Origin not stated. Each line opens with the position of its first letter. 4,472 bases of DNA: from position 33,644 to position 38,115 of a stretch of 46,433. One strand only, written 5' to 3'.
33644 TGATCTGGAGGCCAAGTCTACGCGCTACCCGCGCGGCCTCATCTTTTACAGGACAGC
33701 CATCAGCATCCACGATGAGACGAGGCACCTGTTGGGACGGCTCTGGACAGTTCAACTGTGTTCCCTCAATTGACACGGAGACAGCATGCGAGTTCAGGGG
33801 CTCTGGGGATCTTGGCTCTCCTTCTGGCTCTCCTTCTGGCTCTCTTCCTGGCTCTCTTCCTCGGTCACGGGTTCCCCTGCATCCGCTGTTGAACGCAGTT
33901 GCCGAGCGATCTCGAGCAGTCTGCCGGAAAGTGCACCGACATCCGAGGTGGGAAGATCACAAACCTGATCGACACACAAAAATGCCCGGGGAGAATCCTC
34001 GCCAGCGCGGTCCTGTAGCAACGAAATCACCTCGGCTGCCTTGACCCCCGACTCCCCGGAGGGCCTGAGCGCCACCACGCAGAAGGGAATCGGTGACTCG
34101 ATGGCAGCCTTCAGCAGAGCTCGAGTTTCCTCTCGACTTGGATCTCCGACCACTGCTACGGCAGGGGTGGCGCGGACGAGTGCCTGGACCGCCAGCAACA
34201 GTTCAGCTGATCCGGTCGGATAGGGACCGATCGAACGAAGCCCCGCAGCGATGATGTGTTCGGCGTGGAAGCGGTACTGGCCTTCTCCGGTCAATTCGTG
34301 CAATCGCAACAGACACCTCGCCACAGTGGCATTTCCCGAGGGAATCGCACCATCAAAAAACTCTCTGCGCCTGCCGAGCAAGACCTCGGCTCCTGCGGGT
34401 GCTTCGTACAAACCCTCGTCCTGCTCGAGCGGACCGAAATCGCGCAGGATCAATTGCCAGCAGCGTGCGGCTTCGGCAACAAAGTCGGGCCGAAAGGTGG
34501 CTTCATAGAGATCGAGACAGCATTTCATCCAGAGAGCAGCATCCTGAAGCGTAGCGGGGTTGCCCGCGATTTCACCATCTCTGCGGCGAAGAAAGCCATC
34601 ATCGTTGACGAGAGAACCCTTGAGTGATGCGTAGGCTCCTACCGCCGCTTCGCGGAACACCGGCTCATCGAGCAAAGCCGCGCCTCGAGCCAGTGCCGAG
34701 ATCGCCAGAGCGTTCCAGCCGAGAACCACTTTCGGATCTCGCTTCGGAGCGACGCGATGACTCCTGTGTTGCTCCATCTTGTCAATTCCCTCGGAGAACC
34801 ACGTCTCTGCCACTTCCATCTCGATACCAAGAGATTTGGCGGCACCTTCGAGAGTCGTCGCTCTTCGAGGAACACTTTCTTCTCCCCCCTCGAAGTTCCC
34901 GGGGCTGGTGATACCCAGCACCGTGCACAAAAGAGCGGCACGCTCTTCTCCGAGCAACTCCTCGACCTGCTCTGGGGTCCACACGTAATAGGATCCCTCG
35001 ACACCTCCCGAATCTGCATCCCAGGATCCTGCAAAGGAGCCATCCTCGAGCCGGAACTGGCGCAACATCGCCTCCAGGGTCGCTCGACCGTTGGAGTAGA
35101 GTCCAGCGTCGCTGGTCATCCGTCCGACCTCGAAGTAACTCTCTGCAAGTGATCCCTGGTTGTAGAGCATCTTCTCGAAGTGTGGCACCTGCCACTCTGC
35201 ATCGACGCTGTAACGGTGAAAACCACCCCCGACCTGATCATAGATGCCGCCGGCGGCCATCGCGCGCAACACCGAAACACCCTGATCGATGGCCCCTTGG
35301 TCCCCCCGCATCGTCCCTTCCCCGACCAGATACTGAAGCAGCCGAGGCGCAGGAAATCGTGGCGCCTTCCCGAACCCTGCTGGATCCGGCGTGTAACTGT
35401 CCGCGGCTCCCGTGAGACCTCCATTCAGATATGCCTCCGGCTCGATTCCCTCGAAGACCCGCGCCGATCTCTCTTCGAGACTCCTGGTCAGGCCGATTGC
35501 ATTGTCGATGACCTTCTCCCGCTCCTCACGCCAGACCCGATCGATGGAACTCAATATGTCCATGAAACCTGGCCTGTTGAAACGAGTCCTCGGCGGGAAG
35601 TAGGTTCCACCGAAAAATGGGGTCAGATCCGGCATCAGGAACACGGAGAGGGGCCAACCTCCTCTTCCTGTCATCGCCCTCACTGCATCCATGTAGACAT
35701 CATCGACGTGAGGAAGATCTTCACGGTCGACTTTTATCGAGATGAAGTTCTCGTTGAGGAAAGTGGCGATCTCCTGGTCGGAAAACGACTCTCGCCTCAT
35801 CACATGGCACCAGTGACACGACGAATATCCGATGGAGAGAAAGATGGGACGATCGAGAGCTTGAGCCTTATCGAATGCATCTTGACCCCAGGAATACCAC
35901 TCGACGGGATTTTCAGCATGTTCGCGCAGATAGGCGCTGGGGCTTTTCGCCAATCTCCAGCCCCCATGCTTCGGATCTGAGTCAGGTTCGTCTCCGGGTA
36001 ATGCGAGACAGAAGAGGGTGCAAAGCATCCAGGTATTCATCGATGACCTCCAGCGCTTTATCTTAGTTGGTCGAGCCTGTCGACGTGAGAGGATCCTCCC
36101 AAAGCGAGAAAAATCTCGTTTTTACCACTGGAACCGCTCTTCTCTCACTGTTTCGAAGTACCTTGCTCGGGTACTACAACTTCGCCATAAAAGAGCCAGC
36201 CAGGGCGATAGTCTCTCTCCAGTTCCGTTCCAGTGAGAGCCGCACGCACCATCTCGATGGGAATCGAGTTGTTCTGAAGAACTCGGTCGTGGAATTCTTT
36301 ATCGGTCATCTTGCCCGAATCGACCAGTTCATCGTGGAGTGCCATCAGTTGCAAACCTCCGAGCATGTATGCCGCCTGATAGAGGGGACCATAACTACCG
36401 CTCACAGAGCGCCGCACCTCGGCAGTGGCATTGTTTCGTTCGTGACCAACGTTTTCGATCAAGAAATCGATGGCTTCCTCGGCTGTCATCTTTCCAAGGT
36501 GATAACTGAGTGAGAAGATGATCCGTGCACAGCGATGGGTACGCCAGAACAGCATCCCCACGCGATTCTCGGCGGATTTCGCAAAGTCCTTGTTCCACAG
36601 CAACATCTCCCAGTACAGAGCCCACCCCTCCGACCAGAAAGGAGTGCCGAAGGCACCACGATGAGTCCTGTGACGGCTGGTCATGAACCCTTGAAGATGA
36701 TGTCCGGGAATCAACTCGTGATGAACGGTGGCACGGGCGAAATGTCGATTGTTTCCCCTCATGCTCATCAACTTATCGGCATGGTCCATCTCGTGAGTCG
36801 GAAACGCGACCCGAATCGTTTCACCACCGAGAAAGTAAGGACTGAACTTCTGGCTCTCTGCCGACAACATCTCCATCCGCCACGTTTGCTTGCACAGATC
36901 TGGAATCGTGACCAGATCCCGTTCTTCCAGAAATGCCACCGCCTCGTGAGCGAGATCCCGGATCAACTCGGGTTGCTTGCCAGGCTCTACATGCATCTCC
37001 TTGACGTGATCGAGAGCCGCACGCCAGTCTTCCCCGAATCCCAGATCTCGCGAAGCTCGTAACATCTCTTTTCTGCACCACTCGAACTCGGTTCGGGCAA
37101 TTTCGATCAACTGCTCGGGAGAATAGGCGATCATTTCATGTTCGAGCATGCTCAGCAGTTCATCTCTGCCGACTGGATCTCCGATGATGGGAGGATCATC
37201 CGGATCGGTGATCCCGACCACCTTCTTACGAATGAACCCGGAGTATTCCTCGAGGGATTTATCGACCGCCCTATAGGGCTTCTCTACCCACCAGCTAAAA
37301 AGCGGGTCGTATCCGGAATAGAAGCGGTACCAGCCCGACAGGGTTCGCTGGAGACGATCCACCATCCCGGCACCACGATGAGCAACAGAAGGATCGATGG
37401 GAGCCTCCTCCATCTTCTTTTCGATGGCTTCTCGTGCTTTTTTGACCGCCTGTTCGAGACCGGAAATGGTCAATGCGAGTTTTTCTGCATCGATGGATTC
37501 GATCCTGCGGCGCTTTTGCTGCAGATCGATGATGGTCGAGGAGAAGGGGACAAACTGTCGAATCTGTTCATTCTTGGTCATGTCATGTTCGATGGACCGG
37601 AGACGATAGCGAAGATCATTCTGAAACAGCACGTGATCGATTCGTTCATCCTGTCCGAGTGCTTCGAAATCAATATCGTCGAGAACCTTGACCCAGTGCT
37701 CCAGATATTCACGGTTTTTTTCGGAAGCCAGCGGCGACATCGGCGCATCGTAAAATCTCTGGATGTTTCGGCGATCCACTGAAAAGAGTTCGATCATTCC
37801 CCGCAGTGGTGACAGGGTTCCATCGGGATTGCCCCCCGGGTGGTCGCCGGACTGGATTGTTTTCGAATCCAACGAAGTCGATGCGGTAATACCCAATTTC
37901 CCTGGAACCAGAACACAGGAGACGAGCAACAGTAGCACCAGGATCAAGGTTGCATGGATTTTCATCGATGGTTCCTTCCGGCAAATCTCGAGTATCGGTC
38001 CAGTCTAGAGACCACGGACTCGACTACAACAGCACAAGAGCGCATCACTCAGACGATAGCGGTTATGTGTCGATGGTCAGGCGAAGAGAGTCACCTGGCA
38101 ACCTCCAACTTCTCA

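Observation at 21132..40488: Five secreted proteins within 19 kb share a Cys-capped dockerin-like double EF-hand module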

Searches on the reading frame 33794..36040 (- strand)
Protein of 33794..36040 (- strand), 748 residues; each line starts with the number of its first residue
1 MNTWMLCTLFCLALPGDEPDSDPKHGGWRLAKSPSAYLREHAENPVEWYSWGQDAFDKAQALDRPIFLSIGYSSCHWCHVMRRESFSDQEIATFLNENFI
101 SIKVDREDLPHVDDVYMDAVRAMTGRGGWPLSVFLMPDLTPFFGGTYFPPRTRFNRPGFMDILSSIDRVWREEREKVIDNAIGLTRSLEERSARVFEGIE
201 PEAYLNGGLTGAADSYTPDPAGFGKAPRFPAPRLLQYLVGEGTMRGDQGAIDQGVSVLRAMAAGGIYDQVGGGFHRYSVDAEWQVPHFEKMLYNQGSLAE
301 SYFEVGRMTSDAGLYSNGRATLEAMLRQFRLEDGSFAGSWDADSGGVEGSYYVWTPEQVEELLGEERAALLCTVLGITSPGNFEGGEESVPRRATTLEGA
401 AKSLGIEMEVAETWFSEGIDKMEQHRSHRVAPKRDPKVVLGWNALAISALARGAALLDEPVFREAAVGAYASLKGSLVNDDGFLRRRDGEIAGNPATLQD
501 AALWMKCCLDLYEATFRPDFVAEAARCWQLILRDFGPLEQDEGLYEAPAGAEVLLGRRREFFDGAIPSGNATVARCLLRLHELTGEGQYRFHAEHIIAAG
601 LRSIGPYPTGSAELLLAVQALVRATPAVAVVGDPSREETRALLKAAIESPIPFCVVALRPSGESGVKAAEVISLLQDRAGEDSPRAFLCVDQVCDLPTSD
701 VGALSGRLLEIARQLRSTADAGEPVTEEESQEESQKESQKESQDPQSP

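Call 12: search_protein_families(library=pfam, proteins=[window:33794-36040:-], max_evalue=0.01)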
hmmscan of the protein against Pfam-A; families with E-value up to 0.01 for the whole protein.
window:33794-36040:- (748 aa): 2 families
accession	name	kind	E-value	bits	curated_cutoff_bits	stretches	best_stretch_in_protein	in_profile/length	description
PF03190.21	Thioredox_DsbH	-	6e-72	241.4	27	1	29-188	3-162/163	Protein of unknown function, DUF255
PF13899.12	Thioredoxin_7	-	2e-08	34.7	27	1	47-137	1-83/83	Thioredoxin-like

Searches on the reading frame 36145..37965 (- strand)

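Call 12: search_protein_families(library=pfam, proteins=[window:36145-37965:-], max_evalue=0.01)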
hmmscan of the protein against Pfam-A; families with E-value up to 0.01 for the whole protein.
window:36145-37965:- (606 aa): 1 family
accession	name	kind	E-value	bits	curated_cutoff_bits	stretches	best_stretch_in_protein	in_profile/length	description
PF05960.17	DUF885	-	5e-51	175.4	32.4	1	76-576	19-531/532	Bacterial protein of unknown function (DUF885)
